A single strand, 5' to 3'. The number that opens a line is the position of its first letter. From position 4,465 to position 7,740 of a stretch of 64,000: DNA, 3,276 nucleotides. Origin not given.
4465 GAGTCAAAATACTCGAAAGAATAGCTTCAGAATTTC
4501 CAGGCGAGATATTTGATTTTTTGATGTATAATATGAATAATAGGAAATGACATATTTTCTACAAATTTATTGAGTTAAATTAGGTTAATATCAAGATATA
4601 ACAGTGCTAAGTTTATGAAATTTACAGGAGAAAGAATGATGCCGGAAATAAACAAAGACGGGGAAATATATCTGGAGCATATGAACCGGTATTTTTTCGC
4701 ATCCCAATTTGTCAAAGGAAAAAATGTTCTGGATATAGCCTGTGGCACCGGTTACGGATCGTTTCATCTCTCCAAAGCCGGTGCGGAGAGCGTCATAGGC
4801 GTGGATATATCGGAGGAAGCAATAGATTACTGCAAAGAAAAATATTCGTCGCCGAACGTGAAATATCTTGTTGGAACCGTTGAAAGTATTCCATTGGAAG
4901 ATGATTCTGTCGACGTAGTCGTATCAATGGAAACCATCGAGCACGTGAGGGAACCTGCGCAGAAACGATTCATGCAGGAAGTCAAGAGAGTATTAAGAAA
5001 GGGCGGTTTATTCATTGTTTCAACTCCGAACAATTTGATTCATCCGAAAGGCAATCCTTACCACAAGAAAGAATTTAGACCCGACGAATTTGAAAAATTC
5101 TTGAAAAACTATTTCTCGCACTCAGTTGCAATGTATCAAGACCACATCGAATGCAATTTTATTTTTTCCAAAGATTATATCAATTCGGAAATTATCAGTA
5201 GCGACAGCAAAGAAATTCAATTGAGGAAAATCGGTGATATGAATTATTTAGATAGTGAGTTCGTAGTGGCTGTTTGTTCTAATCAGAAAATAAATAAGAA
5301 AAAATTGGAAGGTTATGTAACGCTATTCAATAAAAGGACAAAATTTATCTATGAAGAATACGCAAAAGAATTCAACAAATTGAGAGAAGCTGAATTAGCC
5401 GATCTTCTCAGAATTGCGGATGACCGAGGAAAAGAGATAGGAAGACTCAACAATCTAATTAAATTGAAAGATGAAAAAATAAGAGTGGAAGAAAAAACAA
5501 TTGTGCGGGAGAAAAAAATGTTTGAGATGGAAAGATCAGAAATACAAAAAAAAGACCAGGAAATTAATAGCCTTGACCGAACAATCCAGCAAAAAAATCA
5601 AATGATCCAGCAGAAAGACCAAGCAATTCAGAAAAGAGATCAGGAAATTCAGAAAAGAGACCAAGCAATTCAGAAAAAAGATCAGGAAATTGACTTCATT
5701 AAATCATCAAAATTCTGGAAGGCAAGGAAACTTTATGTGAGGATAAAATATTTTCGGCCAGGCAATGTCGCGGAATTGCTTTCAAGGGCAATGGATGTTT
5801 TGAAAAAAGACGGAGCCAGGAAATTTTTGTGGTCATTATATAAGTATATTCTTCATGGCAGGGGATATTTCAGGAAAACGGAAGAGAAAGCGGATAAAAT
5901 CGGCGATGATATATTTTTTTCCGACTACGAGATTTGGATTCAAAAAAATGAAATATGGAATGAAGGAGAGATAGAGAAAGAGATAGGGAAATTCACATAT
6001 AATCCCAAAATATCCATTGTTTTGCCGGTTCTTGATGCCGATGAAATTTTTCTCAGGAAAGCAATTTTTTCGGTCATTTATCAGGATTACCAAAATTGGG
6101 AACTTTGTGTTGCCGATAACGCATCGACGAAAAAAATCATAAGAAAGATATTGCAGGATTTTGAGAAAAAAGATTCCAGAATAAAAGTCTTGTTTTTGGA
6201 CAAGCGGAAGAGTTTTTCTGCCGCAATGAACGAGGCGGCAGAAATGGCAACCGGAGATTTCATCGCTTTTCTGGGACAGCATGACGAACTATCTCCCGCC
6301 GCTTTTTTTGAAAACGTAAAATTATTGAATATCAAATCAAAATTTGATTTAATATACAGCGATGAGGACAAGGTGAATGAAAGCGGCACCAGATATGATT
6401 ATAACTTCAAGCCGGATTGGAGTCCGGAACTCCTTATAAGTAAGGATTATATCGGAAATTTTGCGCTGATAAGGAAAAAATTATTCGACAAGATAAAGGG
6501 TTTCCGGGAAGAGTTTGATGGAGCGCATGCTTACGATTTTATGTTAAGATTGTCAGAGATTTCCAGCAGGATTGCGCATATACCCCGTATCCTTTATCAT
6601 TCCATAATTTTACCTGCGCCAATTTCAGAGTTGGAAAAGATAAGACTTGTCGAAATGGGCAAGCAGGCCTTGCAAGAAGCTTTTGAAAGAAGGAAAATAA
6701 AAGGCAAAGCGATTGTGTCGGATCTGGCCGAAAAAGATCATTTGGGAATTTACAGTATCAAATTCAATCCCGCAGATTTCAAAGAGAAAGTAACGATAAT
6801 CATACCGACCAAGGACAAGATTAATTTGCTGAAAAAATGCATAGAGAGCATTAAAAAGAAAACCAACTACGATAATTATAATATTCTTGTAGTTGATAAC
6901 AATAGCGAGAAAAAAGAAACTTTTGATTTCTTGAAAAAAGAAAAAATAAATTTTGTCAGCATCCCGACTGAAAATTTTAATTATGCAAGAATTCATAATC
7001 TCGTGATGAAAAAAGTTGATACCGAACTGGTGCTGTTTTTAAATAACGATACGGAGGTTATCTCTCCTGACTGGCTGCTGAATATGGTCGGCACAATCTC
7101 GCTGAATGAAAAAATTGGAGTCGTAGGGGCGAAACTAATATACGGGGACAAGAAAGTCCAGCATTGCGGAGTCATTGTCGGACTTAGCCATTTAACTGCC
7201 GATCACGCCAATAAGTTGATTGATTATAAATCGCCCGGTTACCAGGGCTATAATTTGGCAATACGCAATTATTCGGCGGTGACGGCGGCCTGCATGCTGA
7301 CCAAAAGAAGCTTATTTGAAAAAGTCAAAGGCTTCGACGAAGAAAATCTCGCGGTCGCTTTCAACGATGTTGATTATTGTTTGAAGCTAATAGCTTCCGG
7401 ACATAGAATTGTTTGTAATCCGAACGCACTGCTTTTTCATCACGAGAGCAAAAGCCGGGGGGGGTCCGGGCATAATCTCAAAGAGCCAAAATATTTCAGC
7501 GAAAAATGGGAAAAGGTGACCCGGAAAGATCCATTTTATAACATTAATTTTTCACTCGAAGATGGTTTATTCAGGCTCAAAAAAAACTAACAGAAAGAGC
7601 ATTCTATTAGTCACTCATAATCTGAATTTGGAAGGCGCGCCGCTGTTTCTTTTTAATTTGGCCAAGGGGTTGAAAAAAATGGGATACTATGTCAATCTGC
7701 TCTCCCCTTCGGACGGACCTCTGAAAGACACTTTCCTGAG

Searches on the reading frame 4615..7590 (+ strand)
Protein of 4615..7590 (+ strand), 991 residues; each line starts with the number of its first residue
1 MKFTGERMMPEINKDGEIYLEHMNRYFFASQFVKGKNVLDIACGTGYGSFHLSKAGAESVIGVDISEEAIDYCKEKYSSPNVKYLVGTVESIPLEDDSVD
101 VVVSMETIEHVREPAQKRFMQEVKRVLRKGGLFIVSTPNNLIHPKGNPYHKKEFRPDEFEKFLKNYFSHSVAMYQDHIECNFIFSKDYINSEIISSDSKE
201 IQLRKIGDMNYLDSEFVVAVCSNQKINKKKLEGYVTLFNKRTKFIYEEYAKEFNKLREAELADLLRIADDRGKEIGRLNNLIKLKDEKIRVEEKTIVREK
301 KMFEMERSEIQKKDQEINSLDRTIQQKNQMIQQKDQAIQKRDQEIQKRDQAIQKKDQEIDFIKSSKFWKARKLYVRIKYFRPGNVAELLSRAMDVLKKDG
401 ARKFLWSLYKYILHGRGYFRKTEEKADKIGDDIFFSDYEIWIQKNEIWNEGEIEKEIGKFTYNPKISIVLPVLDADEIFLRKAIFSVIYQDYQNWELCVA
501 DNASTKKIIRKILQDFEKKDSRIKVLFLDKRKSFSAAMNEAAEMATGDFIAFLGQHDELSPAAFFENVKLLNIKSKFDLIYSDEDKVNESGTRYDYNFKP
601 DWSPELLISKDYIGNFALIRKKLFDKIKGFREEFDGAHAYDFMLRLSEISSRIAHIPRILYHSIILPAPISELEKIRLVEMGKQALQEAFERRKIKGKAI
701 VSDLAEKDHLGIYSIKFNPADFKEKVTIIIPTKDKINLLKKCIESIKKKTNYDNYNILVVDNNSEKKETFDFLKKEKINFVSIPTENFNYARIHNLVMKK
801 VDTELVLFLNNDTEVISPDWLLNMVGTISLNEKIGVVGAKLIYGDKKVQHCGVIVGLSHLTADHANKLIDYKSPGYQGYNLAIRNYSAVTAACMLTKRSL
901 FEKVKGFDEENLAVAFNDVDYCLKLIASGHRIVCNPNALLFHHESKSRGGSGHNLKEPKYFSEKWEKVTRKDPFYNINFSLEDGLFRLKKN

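Call 54: search_protein_families(library=pfam, proteins=[window:4615-7590:+], max_evalue=0.00001)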
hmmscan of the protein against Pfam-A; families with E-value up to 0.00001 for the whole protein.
window:4615-7590:+ (991 aa): 15 families
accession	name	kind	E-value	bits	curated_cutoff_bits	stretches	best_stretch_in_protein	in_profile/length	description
PF00535.33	Glycos_transf_2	-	1.7e-38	132.7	23.3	2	467-627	1-167/168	Glycosyl transferase family 2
PF13649.12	Methyltransf_25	-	8.5e-27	94.1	27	1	38-131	1-97/97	Methyltransferase domain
PF08241.18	Methyltransf_11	-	1.3e-26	93.5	21.2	1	39-135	1-95/95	Methyltransferase domain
PF13847.12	Methyltransf_31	-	1e-22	80.9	27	1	34-140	3-117/145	Methyltransferase domain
PF10111.15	Glyco_tranf_2_2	-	1.5e-14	54.6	27.3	2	742-947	15-221/276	Glycosyltransferase like family 2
PF13489.12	Methyltransf_23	-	6.9e-14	52.4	27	1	30-142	18-123/164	Methyltransferase domain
PF08242.18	Methyltransf_12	-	5.6e-13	49.9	30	1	39-133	1-98/98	Methyltransferase domain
PF13641.12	Glyco_tranf_2_3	-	2.4e-12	47.8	27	1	726-944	3-213/230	Glycosyltransferase like family 2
PF02353.26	CMAS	-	2e-11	44.2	27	1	32-141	60-170/273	Mycolic acid cyclopropane synthetase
PF01209.24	Ubie_methyltran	-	8.5e-11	42.1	20.1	1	33-135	46-151/233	ubiE/COQ5 methyltransferase family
PF08003.17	Methyltransf_9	-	2.5e-09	37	23.8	1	33-178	114-255/315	Protein of unknown function (DUF1698)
PF06325.19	PrmA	-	8.8e-09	35.7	22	1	33-136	160-259/296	Ribosomal protein L11 methyltransferase (PrmA)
PF05175.20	MTS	-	9.9e-08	32.2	23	1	31-136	30-140/170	Methyltransferase small domain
PF13712.12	Glyco_tranf_2_5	-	1.5e-07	31.8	27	1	777-934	29-179/210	Glycosyltransferase like family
PF03291.22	mRNA_G-N7_MeTrfase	-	6.3e-07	29.2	26.6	0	36-140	63-185/315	mRNA (guanine-N(7))-methyltransferase domain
